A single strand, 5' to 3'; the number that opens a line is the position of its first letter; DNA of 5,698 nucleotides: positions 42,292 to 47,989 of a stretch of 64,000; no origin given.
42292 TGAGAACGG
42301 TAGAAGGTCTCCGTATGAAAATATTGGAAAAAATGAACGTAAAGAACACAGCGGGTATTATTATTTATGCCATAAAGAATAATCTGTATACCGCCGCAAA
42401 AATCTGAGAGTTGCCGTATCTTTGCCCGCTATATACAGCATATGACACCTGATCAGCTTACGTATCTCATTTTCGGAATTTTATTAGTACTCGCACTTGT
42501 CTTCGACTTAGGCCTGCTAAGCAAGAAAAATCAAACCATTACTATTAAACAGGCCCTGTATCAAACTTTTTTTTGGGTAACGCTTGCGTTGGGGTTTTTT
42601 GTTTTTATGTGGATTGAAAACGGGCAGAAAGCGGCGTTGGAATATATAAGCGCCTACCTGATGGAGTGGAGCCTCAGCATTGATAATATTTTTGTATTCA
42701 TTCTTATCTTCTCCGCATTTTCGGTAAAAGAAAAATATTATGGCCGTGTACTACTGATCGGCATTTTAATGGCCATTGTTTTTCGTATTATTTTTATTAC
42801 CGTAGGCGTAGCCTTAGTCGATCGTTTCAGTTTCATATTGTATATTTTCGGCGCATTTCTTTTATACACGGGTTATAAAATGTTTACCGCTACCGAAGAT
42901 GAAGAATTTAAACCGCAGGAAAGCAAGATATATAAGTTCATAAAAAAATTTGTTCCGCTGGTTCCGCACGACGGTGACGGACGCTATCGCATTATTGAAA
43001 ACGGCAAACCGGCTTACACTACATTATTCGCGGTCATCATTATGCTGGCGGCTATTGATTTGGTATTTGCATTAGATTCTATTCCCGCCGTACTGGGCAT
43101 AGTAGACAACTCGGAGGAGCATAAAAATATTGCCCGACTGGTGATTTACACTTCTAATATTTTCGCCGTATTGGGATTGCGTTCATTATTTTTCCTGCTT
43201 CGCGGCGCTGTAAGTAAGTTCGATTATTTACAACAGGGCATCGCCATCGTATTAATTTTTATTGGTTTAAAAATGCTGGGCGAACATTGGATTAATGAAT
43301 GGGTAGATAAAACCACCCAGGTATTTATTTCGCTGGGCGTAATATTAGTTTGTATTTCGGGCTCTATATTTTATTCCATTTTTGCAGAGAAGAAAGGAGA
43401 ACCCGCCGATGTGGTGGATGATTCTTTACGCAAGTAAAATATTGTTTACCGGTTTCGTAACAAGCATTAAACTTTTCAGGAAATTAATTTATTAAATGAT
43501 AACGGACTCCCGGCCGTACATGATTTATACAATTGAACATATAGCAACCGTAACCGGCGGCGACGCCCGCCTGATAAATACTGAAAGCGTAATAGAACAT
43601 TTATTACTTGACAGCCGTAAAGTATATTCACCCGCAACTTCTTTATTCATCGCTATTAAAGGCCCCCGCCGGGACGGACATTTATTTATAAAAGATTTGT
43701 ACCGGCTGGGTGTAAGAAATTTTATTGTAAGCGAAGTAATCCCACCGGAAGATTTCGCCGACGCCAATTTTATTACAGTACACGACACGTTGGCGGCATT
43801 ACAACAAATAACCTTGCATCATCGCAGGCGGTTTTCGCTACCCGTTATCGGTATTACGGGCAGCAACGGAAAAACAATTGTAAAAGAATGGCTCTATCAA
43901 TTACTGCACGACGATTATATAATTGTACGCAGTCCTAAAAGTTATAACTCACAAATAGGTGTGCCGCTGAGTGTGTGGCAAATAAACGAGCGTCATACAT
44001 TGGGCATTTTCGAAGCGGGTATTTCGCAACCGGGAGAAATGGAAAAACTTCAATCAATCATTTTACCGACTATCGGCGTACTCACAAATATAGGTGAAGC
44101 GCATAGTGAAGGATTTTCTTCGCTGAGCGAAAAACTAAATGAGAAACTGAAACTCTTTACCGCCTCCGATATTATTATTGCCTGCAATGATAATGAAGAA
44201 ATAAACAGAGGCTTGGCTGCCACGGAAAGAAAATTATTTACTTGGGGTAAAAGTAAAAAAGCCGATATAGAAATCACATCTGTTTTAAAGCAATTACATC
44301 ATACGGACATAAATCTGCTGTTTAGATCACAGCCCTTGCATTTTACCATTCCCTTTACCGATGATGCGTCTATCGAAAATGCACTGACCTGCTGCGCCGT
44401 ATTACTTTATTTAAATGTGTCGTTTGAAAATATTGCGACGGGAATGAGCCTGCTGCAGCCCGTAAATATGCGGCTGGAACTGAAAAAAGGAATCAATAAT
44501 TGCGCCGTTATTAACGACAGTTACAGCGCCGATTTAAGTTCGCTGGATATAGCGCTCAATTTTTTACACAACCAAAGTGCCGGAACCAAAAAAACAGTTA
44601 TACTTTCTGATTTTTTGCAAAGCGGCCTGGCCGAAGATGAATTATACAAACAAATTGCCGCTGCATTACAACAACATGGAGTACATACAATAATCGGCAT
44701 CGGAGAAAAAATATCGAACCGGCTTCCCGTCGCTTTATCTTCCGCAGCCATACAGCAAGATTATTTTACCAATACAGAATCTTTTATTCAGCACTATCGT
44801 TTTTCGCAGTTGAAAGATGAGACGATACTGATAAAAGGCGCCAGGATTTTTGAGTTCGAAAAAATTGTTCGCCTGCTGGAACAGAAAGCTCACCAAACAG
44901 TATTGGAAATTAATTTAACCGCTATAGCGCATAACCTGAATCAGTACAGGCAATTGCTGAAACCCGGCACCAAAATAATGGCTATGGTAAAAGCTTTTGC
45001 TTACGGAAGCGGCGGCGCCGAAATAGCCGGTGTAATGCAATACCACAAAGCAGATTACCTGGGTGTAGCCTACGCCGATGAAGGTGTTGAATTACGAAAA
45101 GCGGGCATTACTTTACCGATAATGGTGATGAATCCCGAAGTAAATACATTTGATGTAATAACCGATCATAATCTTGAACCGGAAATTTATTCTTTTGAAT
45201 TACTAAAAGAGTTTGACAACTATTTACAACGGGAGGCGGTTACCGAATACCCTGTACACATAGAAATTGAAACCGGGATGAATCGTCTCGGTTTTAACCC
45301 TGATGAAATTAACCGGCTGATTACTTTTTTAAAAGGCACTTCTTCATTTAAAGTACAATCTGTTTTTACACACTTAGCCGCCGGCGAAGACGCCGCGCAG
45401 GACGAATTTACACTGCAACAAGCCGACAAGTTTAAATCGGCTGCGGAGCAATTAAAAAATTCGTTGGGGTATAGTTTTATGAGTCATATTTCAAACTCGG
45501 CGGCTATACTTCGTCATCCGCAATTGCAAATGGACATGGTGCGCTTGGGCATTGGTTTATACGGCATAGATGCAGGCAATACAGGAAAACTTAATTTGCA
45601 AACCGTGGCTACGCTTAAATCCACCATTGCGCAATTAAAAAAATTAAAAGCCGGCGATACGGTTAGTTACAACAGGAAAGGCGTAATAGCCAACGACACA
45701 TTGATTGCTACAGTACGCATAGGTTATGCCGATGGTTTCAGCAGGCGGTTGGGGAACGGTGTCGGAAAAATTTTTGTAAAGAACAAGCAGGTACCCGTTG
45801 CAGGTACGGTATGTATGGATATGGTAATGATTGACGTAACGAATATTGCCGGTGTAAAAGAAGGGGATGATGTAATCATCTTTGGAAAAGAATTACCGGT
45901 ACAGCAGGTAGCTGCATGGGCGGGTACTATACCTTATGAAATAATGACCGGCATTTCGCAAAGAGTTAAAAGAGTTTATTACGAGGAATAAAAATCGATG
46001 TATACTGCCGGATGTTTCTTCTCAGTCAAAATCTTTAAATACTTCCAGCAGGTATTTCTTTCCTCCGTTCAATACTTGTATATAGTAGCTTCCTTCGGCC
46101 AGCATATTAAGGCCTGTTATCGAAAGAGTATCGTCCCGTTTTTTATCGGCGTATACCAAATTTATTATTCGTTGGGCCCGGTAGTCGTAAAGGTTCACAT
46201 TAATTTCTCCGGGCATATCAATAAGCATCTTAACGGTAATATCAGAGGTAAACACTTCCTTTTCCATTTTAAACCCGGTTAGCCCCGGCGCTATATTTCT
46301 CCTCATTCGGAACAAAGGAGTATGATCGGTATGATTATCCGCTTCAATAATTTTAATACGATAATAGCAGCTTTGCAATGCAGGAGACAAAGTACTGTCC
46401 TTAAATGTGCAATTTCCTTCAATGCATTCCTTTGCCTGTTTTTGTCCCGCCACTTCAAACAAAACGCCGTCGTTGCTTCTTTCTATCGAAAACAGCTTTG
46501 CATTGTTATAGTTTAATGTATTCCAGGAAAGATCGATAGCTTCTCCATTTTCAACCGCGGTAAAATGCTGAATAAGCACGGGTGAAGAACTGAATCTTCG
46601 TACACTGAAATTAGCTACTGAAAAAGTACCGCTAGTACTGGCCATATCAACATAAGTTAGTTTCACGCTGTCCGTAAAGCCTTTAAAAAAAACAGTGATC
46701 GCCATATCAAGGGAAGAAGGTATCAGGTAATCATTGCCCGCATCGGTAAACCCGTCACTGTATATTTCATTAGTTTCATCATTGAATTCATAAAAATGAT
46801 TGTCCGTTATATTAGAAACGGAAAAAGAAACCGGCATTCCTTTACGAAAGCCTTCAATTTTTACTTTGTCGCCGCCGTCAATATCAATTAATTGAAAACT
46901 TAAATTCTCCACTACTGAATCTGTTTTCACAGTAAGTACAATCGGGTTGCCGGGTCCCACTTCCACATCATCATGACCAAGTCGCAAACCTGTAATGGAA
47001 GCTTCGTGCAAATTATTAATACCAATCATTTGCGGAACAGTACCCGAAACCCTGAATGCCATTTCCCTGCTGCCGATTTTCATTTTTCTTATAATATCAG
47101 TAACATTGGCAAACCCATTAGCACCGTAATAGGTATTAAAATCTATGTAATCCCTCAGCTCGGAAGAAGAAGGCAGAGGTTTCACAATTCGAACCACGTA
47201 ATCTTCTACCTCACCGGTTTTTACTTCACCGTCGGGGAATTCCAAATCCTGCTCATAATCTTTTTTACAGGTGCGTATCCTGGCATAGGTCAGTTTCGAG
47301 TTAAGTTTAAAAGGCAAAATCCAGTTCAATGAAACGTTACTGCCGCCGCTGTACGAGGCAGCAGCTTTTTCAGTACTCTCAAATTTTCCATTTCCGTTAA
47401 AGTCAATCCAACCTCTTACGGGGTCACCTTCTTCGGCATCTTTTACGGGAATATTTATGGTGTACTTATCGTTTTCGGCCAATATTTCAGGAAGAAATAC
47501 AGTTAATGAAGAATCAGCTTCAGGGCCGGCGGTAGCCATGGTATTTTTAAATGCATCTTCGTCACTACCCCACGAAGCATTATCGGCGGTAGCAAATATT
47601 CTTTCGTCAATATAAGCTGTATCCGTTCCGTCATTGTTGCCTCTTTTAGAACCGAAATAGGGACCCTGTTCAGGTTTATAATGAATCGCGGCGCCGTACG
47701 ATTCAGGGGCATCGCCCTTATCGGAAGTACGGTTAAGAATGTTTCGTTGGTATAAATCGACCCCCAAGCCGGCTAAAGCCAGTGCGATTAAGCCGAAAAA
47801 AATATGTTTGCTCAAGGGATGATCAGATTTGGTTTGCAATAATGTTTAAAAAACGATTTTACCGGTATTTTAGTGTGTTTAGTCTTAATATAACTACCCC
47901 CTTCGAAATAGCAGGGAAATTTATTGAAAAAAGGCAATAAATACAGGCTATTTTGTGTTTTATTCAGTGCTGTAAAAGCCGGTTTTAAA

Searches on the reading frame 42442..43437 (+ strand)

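Call 38: search_protein_families(library=pfam, proteins=[window:42442-43437:+], max_evalue=0.001)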
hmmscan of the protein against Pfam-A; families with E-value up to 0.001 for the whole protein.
window:42442-43437:+ (331 aa): 1 family
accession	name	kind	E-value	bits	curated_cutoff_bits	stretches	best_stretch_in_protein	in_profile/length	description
PF03741.22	TerC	-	2.4e-44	151.6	27.8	1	70-280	2-176/178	Integral membrane protein TerC family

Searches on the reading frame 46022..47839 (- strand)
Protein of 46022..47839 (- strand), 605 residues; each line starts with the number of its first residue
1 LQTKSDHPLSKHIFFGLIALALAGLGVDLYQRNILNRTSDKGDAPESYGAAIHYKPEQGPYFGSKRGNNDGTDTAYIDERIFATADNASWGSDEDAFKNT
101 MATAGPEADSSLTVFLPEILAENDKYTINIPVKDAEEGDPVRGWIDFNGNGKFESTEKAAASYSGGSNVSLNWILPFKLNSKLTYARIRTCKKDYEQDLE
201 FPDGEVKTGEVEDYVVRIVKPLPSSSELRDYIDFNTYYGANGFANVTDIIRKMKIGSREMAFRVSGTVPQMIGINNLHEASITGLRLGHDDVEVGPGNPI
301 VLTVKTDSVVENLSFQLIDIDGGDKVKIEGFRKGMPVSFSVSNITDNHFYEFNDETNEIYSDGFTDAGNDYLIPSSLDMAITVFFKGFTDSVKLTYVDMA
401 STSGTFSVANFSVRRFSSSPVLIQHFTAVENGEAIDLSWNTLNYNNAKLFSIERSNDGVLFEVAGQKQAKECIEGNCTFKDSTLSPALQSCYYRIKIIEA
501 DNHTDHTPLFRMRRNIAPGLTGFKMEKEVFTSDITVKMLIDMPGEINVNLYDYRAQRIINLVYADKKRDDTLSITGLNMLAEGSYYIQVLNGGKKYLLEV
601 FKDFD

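Call 4: search_protein_families(library=pfam, proteins=[window:46022-47839:-], max_evalue=0.1)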
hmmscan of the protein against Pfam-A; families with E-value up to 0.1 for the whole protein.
window:46022-47839:- (605 aa): 1 family
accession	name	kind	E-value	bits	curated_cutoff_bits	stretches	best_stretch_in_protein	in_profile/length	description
PF20009.4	GEVED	-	9.7e-13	49.2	24.4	1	141-216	2-77/78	GEVED domain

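Call 5: search_protein_families(library=ncbifam, proteins=[window:46022-47839:-], max_evalue=0.1)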
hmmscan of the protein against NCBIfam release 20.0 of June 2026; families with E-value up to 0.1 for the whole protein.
window:46022-47839:- (605 aa): 1 family
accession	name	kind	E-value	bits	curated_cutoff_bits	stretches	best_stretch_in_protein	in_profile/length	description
NF047971.1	ThermolysLepto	equivalog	0.00039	18.7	1350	1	142-219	692-772/776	M4 family metalopeptidase thermolysin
